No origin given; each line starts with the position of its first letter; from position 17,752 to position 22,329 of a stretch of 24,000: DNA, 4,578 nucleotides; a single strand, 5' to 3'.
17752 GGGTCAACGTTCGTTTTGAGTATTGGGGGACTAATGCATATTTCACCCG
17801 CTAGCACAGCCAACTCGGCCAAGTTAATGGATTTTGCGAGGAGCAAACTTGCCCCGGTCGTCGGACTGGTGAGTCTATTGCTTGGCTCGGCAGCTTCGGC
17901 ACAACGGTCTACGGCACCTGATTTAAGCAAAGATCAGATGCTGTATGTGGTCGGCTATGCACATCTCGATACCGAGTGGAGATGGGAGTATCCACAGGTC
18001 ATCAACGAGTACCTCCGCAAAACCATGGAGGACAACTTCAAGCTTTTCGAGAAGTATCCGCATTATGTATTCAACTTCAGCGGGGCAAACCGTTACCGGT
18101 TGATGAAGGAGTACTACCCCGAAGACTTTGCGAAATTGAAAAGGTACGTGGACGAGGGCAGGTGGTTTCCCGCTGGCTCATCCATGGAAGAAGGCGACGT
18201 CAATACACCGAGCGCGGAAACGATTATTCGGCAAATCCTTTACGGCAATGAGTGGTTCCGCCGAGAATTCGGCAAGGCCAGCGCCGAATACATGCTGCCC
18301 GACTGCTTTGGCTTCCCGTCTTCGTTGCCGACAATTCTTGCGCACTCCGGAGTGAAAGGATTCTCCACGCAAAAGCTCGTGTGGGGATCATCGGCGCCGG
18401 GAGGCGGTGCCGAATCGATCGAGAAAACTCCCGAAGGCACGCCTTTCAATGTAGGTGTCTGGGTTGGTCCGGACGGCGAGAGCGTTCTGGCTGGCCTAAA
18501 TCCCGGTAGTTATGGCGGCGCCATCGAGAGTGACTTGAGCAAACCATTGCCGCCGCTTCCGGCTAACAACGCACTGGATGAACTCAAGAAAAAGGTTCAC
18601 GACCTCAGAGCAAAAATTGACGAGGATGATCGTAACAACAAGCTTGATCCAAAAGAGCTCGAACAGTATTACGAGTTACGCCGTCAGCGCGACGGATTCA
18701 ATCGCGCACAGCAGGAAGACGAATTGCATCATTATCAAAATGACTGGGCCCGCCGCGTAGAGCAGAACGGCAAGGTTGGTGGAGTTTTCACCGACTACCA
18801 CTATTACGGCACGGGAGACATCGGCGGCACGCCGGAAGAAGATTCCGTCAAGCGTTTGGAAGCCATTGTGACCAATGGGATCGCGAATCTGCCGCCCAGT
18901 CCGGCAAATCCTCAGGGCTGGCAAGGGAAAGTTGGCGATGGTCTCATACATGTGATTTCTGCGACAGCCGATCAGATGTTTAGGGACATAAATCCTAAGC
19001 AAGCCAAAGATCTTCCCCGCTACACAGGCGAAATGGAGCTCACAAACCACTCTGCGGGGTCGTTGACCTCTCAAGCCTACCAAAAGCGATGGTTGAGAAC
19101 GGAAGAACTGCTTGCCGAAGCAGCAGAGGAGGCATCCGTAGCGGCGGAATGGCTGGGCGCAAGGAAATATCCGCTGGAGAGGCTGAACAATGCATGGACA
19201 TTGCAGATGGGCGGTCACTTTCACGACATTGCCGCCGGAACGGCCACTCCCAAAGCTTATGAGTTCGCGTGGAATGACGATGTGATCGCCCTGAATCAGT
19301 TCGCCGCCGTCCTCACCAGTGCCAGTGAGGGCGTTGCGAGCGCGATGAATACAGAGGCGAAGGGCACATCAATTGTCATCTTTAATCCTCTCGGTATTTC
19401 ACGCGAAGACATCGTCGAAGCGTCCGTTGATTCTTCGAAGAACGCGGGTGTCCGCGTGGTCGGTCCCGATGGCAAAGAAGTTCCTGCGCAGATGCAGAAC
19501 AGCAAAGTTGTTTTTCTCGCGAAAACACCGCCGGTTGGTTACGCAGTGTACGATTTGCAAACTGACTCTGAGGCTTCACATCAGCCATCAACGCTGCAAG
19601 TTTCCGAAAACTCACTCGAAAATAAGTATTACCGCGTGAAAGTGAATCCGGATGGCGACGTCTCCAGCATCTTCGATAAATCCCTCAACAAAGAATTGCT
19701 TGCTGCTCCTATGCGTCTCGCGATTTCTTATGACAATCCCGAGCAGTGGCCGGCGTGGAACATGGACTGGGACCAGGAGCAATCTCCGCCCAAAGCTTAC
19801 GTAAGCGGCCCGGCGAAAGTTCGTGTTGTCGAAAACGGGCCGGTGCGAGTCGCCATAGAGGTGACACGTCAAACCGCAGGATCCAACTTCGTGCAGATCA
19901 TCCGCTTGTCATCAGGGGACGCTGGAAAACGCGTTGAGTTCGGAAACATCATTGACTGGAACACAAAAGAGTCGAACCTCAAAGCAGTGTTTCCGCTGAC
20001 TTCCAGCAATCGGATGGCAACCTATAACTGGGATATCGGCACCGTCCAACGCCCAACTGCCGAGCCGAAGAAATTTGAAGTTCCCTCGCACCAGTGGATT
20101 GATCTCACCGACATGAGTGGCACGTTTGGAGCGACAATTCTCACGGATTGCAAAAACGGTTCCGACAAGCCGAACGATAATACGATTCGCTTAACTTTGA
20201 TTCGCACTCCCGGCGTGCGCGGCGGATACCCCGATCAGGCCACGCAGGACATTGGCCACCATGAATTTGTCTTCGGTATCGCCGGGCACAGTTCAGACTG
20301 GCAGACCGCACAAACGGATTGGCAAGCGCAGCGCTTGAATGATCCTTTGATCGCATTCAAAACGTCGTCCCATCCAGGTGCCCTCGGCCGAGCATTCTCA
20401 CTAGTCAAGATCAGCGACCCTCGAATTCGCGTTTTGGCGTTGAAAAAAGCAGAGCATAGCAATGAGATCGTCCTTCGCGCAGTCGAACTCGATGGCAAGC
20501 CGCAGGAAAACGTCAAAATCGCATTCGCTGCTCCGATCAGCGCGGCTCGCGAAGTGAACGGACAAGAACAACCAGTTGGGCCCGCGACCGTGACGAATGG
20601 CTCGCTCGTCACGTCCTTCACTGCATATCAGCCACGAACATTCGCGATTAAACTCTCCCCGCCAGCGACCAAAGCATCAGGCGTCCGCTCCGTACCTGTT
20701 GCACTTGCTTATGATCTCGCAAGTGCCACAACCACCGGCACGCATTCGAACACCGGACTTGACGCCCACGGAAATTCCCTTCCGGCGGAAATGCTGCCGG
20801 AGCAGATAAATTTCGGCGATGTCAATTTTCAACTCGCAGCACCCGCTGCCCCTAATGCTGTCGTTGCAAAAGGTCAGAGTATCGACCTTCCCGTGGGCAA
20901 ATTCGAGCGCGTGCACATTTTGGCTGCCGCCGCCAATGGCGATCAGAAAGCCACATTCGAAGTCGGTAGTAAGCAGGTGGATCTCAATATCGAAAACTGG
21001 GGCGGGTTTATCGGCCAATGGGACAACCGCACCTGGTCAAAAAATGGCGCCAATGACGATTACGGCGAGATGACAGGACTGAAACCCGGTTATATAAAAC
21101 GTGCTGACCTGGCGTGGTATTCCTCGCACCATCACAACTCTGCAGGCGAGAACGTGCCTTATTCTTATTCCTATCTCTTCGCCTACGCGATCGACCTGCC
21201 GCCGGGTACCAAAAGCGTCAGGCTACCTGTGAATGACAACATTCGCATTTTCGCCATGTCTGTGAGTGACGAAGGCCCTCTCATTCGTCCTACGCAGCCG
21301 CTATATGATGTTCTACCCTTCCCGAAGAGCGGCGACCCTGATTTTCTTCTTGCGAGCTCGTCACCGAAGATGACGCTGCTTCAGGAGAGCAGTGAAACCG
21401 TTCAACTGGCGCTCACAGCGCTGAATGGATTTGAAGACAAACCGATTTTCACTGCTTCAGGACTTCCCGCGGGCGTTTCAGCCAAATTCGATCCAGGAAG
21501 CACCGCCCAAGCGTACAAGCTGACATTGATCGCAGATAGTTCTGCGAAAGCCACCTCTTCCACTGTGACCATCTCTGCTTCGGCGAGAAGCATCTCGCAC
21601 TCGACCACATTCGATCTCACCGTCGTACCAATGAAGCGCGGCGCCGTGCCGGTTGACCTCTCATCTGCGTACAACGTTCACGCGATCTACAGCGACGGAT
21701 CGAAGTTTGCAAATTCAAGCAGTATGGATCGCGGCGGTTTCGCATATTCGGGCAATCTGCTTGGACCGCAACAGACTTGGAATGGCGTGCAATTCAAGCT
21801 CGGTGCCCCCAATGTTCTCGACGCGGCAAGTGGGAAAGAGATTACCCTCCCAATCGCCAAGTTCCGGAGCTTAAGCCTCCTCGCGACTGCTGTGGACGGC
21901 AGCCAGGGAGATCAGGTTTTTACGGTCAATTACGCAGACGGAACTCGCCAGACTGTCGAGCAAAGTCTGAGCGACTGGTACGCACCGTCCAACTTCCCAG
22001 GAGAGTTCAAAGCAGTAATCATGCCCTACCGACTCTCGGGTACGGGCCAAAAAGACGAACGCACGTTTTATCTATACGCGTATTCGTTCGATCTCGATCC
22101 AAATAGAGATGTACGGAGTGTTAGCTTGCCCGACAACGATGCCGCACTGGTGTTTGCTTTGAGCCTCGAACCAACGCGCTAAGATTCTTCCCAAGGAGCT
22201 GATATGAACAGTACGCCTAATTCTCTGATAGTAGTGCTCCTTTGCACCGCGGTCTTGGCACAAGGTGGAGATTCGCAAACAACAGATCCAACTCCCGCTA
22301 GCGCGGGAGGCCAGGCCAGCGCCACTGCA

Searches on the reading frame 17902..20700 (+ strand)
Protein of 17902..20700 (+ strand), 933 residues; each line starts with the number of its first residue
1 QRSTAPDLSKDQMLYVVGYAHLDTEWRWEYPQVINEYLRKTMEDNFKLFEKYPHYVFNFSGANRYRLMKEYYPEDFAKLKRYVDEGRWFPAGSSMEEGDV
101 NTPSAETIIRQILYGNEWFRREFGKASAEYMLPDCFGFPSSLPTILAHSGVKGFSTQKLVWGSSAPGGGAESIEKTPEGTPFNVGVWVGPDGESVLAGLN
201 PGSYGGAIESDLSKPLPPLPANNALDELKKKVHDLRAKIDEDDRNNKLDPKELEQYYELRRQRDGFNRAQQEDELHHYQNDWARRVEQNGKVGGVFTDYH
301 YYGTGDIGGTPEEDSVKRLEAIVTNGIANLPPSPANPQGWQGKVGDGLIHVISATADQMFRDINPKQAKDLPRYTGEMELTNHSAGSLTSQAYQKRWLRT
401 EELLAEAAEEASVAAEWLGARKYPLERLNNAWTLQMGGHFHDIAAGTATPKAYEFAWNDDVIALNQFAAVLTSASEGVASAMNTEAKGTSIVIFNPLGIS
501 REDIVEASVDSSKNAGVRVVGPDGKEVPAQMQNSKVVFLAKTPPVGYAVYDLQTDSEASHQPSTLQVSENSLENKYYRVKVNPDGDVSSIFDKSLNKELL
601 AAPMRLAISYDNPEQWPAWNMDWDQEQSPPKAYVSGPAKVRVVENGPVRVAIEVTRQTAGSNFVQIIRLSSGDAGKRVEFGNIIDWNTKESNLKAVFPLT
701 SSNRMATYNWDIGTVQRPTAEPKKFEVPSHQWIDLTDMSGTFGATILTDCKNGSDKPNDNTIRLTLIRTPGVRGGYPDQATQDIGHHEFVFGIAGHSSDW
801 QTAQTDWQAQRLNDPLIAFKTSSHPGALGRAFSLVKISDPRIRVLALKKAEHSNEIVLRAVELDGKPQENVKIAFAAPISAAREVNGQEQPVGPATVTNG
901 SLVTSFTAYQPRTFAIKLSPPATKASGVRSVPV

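Call 53: search_solved_structures(query=window:17902-20700:+, max_evalue=0.00001)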
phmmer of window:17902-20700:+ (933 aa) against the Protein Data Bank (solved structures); distinct sequences matched with E-value up to 0.00001: 11.
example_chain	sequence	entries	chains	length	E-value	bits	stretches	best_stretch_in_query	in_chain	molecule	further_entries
6lz1_A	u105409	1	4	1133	8.7e-61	209.4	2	14-163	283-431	Ams1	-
7dd9_A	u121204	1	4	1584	3.4e-60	207.5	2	14-163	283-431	Alpha-mannosidase,ZZ-type zinc finger-containing protein P35G2.11c,Maltose/maltodextrin-bi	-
7vqo_A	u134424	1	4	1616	5.2e-57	196.9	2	9-163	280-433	Ams1, Nbr1 and malE fusion protein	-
5jm0_A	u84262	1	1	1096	2.8e-51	178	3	14-203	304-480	Alpha-mannosidase,Alpha-mannosidase,Alpha-mannosidase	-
7ufs_A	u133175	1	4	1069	3.6e-49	171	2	16-164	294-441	Alpha-mannosidase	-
7ufr_A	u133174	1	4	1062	7.3e-44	153.4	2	14-164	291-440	Alpha-mannosidase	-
7uft_A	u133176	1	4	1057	9.6e-44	153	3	13-164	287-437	Alpha-mannosidase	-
7ufu_A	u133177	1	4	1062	9.1e-43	149.8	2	14-164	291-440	Alpha-mannosidase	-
2wyh_A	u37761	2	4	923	7.7e-17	64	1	664-865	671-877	ALPHA-MANNOSIDASE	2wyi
3lvt_A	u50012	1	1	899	3.6e-13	51.9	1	680-872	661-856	Glycosyl hydrolase, family 38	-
5kbp_A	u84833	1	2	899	6.1e-13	51.1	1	680-872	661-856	Glycosyl hydrolase, family 38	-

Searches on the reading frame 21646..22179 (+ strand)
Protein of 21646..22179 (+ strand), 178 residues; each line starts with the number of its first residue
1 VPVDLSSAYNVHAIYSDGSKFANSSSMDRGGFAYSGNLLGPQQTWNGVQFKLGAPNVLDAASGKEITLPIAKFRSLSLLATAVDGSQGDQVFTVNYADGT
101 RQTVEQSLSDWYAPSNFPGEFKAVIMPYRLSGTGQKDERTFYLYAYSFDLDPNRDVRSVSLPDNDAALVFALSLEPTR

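Call 50: predict_structure(alignment_id=A1)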
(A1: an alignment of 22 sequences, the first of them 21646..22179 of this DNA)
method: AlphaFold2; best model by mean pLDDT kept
length: 178 residues; sequences in the alignment: 22
mean_pLDDT: 79.6   pTM: 0.78
mean pLDDT of the five models: 79.6, 79.4, 77.1, 76.7, 69.1
residues with pLDDT >= 90: 55; 70-90: 72; 50-70: 44; < 50: 7
segments of 3 or more residues with pLDDT < 50: 10-12
pLDDT, mean of each block of 10 residues (from residue 1): 56 52 61 66 80 62 79 91 90 96 95 90 84 78 91 94 85 84
secondary structure, 60 per line:
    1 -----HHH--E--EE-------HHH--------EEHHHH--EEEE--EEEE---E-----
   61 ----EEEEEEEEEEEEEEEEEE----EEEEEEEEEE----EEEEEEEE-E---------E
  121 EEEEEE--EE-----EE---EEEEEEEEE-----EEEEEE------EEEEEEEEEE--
elements in order: H36-39 E42-45 E48-51 E65-82 E87-96 E101-108 E120-126 E141-149 E155-160 E167-176

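Call 52: fold_search(model_id=the predicted structure, library=pdb)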
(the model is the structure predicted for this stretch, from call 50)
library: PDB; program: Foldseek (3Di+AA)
matches with E <= 10: 1574; with E <= 0.001: 4
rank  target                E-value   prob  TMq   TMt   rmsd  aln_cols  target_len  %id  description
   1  7wuw_A                1.1e-11  1.00  0.81  0.74   2.8       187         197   19  Crystal structure of AziU3/U2 from Streptomyces sahachiroi (released 2022-09-07)
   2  7wuw_B                4.7e-11  1.00  0.81  0.74   2.7       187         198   20  Crystal structure of AziU3/U2 from Streptomyces sahachiroi (released 2022-09-07)
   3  8gs1_C                5.3e-11  1.00  0.82  0.74   2.8       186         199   19  Crystal structure of AziU2-U3 complex from Streptomyces sahachiroi NRRL2485 (released 2023-09-06)
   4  8gs1_A                7.8e-11  1.00  0.82  0.73   2.8       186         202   19  Crystal structure of AziU2-U3 complex from Streptomyces sahachiroi NRRL2485 (released 2023-09-06)
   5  8jmq_B                3.0e-03  0.85  0.26  0.27  10.2       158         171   14  Crystal structure of hinokiresinol synthase (released 2023-12-20)
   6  8jmr_B                7.7e-03  0.85  0.25  0.26   7.4       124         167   14  Crystal structure of hinokiresinol synthase in complex with 1,7-bis(4-hydroxyphenyl)hepta-1,6-dien-3-one (released 2023-12-20)
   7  4knc_A                8.2e-03  0.99  0.33  0.16   6.2       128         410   15  Structural and functional characterization of Pseudomonas aeruginosa AlgX (released 2013-06-26)
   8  2w46_A                8.6e-03  0.92  0.29  0.34   7.0       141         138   15  CBM35 from Cellvibrio japonicus Abf62 (released 2009-01-27)
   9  7y5n_C                1.6e-02  0.99  0.37  0.07   7.3       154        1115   12  Structure of 1:1 PAPP-A.ProMBP complex(half map) (released 2023-01-11)
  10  2vh9_A                1.8e-02  0.16  0.18  0.13  17.3       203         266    9  CRYSTAL STRUCTURE OF NXG1-DELTAYNIIG IN COMPLEX WITH XLLG, A XYLOGLUCAN DERIVED OLIGOSACCHARIDE (released 2008-11-25)
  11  4knc_B                1.9e-02  0.99  0.34  0.16   6.7       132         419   15  Structural and functional characterization of Pseudomonas aeruginosa AlgX (released 2013-06-26)
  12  4xup_E                2.1e-02  0.30  0.23  0.25  15.6       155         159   13  Structure of the N-terminal CBM22-1-CBM22-2 tandem domain from Paenibacillus barcinonensis Xyn10C (released 2015-06-03)
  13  7ula_A                2.5e-02  0.80  0.28  0.14   7.3       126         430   12  Structure of the Pseudomonas putida AlgKX modification and secretion complex (released 2022-12-14)
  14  5la2_A                2.6e-02  0.89  0.32  0.15   6.7       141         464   10  The mechanism by which arabinoxylanases can recognise highly decorated xylans (released 2016-08-31)
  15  3zm8_A                2.6e-02  0.75  0.28  0.14   7.5       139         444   15  Crystal structure of Podospora anserina GH26-CBM35 beta-(1,4)- mannanase (released 2013-04-17)
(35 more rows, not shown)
